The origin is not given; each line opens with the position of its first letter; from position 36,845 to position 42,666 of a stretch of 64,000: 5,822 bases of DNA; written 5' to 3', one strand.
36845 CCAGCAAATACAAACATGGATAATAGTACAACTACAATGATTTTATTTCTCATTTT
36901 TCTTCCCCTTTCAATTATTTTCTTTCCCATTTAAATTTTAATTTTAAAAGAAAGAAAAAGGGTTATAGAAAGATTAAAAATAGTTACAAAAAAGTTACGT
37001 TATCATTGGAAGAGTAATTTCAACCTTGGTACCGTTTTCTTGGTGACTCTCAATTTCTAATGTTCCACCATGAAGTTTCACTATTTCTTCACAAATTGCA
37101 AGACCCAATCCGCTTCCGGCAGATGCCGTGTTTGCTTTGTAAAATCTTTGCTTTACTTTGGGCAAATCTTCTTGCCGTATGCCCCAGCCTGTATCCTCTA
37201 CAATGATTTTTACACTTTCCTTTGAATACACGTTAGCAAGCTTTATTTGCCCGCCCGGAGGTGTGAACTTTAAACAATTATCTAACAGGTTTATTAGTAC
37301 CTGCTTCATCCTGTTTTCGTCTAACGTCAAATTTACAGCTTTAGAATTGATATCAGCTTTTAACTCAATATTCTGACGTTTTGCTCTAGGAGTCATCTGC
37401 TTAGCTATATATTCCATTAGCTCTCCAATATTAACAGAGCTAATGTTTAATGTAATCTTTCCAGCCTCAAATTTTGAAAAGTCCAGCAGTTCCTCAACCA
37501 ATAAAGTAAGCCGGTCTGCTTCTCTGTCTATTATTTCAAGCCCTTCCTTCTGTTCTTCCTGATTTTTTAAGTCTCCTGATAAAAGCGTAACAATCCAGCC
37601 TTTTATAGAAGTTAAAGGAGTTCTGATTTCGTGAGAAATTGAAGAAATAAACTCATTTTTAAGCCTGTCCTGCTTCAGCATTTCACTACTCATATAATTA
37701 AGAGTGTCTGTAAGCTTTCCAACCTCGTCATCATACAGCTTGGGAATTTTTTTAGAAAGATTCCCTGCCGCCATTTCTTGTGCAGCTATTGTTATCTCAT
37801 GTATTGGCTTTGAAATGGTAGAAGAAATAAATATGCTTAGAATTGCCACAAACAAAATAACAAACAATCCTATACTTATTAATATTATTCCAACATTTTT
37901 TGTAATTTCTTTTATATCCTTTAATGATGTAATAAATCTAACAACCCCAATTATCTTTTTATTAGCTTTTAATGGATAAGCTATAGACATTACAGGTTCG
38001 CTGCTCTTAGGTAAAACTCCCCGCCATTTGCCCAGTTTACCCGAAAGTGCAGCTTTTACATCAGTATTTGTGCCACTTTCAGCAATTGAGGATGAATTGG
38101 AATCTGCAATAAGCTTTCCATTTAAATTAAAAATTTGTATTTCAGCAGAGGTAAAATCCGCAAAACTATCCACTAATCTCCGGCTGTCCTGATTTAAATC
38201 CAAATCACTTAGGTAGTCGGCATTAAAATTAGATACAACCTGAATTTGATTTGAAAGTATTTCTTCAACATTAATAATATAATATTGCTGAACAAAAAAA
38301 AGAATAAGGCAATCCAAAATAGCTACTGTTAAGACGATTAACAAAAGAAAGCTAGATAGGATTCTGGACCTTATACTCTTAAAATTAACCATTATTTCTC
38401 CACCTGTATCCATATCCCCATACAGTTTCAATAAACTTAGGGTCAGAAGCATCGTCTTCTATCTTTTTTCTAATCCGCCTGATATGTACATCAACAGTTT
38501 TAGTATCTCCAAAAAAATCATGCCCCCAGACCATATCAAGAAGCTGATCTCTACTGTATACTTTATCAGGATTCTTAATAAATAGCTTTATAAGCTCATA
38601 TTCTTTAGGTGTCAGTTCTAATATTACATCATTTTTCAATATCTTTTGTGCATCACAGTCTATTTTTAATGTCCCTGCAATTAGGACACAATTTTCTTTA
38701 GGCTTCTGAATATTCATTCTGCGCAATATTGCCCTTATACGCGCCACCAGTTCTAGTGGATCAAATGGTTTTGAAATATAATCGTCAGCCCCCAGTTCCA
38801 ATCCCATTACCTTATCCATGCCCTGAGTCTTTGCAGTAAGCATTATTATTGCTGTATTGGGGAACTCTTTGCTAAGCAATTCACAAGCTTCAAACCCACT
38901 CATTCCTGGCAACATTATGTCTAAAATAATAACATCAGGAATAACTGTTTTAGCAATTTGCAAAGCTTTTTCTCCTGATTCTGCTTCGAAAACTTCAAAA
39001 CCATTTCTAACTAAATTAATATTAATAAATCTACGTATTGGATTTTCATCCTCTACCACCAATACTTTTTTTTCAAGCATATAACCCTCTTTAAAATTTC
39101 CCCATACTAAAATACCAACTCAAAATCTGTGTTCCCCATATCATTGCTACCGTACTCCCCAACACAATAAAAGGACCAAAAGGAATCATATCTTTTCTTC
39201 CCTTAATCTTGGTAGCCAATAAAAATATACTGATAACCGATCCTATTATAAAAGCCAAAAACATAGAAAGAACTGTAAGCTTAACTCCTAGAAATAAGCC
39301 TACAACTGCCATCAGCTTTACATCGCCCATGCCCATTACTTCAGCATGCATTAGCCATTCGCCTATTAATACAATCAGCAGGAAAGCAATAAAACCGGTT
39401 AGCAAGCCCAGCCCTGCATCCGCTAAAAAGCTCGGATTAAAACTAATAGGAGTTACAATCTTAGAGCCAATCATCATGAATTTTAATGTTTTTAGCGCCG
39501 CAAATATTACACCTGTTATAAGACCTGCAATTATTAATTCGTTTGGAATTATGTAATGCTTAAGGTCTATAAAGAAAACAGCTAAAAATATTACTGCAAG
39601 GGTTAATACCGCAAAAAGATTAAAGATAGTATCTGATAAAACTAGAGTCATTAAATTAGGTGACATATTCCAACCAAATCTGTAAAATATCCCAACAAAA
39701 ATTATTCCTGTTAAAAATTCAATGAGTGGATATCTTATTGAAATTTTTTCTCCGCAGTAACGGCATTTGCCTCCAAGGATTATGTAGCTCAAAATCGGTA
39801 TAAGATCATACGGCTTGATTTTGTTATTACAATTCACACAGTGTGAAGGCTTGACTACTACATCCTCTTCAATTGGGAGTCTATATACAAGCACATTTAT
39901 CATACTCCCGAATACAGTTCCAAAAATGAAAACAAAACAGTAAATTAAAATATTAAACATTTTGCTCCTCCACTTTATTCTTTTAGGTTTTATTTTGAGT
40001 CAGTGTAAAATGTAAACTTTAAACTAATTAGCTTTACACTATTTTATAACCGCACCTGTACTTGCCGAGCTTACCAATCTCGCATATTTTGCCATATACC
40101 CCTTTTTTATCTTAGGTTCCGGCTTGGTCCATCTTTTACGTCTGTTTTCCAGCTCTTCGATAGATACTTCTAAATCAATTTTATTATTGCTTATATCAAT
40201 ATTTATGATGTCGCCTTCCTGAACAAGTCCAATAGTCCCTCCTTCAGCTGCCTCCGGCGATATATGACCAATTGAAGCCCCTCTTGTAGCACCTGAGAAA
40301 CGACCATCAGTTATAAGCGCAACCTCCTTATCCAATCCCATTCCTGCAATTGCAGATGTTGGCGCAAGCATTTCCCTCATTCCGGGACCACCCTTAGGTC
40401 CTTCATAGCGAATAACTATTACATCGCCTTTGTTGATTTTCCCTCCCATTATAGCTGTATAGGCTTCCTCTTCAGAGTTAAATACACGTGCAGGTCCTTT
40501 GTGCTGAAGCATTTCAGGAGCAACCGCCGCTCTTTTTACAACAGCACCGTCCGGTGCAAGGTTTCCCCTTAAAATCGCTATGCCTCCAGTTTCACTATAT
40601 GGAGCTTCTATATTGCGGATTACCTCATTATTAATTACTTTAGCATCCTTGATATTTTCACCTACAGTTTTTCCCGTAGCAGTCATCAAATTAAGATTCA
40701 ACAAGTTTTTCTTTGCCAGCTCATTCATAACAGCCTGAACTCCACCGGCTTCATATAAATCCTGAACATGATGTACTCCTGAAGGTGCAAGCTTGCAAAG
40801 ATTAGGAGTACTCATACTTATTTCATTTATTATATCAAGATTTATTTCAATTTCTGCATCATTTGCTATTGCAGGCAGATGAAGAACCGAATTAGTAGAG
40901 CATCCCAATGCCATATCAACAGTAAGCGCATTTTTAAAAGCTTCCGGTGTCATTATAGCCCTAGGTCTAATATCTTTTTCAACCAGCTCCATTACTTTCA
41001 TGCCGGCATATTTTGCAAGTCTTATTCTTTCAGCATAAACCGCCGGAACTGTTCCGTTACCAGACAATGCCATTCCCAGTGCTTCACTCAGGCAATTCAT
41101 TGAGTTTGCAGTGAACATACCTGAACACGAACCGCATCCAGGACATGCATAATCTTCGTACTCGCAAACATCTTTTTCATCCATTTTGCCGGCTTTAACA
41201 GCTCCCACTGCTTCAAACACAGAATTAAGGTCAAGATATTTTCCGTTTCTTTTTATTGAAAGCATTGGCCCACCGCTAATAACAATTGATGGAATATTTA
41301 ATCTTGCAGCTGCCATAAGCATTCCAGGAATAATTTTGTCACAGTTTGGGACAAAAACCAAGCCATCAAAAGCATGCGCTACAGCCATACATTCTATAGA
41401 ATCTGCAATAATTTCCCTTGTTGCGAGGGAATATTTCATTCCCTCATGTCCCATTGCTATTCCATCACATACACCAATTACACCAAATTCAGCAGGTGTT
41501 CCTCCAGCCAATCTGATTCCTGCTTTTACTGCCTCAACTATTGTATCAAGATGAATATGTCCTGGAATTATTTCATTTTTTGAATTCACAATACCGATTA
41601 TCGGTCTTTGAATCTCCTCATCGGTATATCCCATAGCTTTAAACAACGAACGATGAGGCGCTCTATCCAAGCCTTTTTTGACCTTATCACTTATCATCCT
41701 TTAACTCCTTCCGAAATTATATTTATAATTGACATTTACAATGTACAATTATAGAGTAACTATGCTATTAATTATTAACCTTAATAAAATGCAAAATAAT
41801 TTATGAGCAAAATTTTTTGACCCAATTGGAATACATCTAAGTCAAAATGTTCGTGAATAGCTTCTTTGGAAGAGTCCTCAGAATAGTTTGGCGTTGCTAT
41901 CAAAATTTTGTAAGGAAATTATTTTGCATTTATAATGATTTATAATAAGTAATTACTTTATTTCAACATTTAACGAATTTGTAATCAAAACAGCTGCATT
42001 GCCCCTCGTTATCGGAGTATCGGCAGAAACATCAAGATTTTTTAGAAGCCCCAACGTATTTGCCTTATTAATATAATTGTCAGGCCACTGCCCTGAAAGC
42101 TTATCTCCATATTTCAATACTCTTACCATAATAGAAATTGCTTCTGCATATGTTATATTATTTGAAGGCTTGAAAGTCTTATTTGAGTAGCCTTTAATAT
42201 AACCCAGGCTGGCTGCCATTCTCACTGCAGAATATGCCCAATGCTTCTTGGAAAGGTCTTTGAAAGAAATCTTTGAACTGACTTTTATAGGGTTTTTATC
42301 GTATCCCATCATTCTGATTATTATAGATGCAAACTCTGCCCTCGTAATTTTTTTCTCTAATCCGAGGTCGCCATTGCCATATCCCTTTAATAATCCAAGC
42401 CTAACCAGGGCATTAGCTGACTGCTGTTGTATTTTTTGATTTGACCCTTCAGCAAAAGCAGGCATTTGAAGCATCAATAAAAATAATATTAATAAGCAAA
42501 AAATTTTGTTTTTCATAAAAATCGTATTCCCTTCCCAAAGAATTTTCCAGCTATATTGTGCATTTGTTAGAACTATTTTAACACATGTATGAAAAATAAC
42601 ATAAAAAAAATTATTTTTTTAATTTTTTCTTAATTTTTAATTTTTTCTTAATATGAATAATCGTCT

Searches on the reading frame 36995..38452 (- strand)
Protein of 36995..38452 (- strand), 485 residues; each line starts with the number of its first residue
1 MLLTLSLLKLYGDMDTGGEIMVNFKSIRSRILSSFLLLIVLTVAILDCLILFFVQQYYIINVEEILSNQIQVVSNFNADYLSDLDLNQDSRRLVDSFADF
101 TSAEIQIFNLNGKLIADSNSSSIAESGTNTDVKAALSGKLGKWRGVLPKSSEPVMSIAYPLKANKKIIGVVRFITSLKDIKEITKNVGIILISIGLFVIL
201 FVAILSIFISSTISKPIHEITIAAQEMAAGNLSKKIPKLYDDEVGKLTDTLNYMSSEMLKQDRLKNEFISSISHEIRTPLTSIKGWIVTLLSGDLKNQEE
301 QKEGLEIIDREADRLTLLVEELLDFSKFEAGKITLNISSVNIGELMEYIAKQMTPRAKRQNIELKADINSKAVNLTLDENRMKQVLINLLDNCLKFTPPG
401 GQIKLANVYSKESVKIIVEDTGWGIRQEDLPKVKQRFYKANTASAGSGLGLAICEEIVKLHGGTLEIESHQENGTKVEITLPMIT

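Call 8: search_protein_families(library=pfam, proteins=[window:36995-38452:-], max_evalue=0.0001)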
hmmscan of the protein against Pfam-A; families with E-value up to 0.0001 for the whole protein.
window:36995-38452:- (485 aa): 4 families
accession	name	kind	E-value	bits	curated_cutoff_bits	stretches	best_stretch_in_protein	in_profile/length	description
PF02518.31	HATPase_c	-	2e-26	93.1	26.4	1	378-483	2-109/111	Histidine kinase-, DNA gyrase B-, and HSP90-like ATPase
PF00512.31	HisKA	-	9.5e-20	70.9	26.9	1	265-331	2-66/66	His Kinase A (phospho-acceptor) domain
PF00672.30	HAMP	-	1.7e-11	44.7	25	1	208-257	1-50/53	HAMP domain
PF23846.1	Cache_WalK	-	6.5e-05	23.7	27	0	92-172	4-89/92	WalK sensor protein kinase Chache domain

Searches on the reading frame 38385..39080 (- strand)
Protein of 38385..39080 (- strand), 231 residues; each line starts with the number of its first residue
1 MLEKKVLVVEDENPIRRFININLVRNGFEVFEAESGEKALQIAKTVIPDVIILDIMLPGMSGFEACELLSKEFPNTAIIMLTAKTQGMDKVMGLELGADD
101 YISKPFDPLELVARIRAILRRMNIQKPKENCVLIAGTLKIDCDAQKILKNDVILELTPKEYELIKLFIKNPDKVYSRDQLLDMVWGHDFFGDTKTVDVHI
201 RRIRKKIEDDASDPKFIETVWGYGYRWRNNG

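Call 8: search_protein_families(library=pfam, proteins=[window:38385-39080:-], max_evalue=0.0001)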
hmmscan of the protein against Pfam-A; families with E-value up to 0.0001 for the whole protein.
window:38385-39080:- (231 aa): 2 families
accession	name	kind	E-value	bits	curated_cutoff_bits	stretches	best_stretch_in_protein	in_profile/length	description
PF00486.34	Trans_reg_C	-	1.5e-30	105.5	26.2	1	154-226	4-76/77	Transcriptional regulatory protein, C terminal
PF00072.30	Response_reg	-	1.7e-29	102.6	30.2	1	6-116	1-111/111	Response regulator receiver domain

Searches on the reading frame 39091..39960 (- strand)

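Call 8: search_protein_families(library=pfam, proteins=[window:39091-39960:-], max_evalue=0.0001)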
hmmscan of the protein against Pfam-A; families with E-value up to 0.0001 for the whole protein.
window:39091-39960:- (289 aa): 2 families
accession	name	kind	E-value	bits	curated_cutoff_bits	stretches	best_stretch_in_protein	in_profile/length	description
PF06750.18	A24_N_bact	-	5.2e-34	116.6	23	1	12-95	1-84/84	Bacterial Peptidase A24 N-terminal domain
PF01478.23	Peptidase_A24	-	1.5e-16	61.1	26.5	1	120-245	2-104/104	Type IV leader peptidase family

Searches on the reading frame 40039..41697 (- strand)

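Call 8: search_protein_families(library=pfam, proteins=[window:40039-41697:-], max_evalue=0.0001)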
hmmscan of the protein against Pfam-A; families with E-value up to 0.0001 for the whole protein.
window:40039-41697:- (552 aa): 2 families
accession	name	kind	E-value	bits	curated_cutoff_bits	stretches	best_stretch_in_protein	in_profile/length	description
PF00920.27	ILVD_EDD_N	-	4.3e-138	460.2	27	1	31-348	1-316/316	Dihydroxy-acid/6-phosphogluconate dehydratase N-terminal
PF24877.1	ILV_EDD_C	-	4.7e-84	281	27.7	1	358-549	1-191/191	Dihydroxy-acid/6-phosphogluconate dehydratase C-terminal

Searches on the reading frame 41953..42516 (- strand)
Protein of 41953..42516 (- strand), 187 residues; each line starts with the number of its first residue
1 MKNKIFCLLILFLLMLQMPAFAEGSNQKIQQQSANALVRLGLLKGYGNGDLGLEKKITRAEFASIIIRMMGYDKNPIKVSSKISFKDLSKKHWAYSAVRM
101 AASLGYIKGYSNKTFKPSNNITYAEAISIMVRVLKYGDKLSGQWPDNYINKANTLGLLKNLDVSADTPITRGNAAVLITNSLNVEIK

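Call 8: search_protein_families(library=pfam, proteins=[window:41953-42516:-], max_evalue=0.0001)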
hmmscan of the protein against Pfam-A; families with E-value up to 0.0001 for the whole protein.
window:41953-42516:- (187 aa): 1 family
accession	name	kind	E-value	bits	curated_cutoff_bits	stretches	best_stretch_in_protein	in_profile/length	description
PF00395.25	SLH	-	2.2e-24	85.6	20.8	1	84-127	1-44/44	S-layer homology domain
